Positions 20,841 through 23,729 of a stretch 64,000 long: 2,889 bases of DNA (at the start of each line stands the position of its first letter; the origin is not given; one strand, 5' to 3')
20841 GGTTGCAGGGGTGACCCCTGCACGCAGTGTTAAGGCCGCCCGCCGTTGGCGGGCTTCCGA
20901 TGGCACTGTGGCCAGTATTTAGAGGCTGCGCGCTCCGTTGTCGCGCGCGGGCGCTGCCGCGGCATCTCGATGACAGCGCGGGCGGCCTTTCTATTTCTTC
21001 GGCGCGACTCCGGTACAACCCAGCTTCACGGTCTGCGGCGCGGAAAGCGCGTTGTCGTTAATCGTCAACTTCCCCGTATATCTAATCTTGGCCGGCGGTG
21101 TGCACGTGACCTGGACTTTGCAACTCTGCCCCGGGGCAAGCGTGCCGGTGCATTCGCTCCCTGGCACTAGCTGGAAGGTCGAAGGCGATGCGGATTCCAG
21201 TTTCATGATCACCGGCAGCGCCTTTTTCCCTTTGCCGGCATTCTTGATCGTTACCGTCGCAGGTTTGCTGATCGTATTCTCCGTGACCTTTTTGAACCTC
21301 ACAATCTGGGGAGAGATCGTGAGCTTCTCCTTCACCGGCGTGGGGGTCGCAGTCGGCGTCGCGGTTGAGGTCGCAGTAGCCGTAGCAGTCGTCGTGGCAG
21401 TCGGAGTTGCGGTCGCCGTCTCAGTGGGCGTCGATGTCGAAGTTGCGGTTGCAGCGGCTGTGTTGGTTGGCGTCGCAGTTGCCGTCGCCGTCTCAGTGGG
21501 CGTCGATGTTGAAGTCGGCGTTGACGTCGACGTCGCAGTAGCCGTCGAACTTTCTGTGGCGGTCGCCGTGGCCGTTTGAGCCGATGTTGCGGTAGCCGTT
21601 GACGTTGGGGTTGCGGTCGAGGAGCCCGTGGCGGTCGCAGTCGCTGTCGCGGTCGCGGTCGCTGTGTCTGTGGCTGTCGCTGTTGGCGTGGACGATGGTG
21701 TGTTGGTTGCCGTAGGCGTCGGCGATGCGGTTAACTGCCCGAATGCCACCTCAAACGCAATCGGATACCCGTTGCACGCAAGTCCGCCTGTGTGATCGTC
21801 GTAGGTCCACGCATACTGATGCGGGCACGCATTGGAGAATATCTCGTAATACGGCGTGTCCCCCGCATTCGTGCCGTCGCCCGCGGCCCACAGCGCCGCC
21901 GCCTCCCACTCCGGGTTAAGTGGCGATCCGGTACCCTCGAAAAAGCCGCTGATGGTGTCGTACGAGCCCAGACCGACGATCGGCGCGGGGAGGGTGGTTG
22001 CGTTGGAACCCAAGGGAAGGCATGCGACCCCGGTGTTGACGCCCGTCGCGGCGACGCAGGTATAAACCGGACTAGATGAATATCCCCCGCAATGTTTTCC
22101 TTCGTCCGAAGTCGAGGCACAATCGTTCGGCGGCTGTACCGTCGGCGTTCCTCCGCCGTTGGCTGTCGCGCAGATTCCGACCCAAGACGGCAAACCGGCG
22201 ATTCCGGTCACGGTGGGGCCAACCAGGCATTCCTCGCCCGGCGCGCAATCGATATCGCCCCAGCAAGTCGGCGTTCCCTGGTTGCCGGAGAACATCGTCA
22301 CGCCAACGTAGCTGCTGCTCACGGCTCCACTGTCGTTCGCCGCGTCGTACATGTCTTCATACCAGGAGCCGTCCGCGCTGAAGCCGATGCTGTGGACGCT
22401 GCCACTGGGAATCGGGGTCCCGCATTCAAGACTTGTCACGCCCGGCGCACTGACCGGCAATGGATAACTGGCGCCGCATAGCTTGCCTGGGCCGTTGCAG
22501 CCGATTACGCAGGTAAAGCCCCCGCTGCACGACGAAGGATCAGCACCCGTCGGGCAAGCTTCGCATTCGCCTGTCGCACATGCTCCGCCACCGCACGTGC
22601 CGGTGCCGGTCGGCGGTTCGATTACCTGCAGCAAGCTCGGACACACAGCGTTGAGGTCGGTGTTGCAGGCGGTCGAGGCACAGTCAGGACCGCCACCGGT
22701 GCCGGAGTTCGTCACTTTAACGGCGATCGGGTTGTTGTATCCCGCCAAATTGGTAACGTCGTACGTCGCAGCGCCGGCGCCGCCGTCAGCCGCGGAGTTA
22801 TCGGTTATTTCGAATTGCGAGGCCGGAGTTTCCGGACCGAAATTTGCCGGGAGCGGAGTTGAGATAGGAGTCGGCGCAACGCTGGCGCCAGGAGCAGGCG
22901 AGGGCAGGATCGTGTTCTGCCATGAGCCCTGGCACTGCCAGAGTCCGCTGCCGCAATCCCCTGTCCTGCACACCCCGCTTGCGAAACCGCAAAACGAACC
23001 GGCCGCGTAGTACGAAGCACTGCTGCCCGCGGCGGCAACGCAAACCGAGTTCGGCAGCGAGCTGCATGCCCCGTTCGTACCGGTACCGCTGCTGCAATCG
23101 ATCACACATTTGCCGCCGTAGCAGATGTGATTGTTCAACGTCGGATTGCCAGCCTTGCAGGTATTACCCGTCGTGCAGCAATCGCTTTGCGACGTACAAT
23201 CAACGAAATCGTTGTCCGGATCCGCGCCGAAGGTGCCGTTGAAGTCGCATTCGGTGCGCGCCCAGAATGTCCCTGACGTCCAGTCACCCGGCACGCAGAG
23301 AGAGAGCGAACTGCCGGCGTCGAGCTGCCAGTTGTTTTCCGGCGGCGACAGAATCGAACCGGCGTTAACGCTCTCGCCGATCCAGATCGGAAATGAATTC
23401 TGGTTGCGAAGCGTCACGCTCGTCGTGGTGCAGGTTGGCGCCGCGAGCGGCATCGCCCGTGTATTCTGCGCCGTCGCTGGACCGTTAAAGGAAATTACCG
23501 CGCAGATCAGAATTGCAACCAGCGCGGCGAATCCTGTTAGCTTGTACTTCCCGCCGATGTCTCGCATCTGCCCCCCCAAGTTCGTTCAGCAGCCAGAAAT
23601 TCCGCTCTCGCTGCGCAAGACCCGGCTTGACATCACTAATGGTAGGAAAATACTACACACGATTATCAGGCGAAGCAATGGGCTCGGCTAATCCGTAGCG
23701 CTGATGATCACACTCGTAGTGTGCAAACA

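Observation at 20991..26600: Divergent pair of about 870-aa secreted proteins with unrelated heads but the same linker and C-terminal module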

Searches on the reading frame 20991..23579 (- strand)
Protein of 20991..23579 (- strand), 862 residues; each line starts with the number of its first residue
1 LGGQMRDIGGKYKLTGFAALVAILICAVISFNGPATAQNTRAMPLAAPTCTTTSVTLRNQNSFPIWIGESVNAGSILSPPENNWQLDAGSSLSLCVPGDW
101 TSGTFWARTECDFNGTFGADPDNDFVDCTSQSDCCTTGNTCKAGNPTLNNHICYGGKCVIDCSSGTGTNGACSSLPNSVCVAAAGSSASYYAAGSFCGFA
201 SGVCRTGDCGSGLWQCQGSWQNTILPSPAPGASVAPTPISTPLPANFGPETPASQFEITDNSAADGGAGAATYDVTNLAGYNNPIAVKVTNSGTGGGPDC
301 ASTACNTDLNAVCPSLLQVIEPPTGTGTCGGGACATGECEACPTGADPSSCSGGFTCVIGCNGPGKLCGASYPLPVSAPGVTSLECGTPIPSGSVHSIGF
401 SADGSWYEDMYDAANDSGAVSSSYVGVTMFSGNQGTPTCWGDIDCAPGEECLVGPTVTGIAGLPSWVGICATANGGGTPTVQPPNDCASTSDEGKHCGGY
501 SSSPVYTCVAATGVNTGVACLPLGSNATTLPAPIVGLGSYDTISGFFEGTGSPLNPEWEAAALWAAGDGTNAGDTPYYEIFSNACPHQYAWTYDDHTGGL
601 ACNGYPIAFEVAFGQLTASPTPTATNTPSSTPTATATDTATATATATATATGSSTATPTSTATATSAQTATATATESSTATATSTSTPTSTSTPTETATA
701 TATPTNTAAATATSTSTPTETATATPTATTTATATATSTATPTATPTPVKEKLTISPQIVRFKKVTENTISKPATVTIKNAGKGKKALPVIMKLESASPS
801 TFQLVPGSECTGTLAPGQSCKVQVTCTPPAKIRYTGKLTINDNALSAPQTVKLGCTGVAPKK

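Call 3: search_protein_families(library=pfam, proteins=[window:20991-23579:-], max_evalue=1)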
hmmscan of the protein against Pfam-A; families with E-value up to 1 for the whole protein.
window:20991-23579:- (862 aa): 5 families
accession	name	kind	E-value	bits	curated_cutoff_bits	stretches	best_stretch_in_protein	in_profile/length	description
PF00314.23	Thaumatin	-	1.6e-17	64.4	27.4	3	59-140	1-76/209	Thaumatin family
PF22544.2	HYDIN_VesB_CFA65-like_Ig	-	0.00036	21.1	25.5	1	757-852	7-94/100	HYDIN/CFA65/VesB-like, Ig-like domain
PF22073.2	Cep192_D4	-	0.001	19.7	35.5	1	753-853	4-107/112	Cep192 domain 4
PF15780.11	ASH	-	0.0014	19.2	27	1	754-849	4-97/98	Abnormal spindle-like microcephaly-assoc'd, ASPM-SPD-2-Hydin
PF24507.1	Ig_CFAP65_4th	-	0.049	14.5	27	1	809-853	29-72/76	CFAP65, fourth Ig-like domain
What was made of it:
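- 21732..23468 (-): Head of A. It has a thaumatin fold split into three conserved segments by two large Cys-rich insertions. There are 39 Cys in the first 620 residues. Pfam PF00314 scores 64.4 bits against a cut-off of 27.4, in three stretches (call 3).
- On Thaumatin family (PF00314): A scores 64.4 bits in three stretches (call 3).
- Pfam ASH, Cep192_D4 and HYDIN_VesB are above their cut-offs for B (call 3).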

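Call 4: search_protein_families(library=ncbifam, proteins=[window:20991-23579:-], max_evalue=1)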
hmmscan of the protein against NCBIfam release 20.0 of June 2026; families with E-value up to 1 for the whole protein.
window:20991-23579:- (862 aa): 3 families
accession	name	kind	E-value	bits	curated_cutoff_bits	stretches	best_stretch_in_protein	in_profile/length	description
NF012200.0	choice_anch_D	domain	2.6e-12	47.2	45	1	748-844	12-105/108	choice-of-anchor D domain-containing protein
NF008975.0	PRK12323.1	equivalog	0.12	11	875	1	617-748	371-503/709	DNA polymerase III subunit gamma/tau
NF033849.1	ser_rich_anae_1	subfamily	0.7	7.1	650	0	629-738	243-352/1163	serine-rich protein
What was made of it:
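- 20994..21329 (-): C-terminal module of A: 112 aa, choice-of-anchor D type, net charge +12, pI 9.9, 15 Lys. It ends in ............. NF012200 scores 47.2 against a cut-off of 45 (call 4).
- NF012200 is above its cut-off for both tails (call 4).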
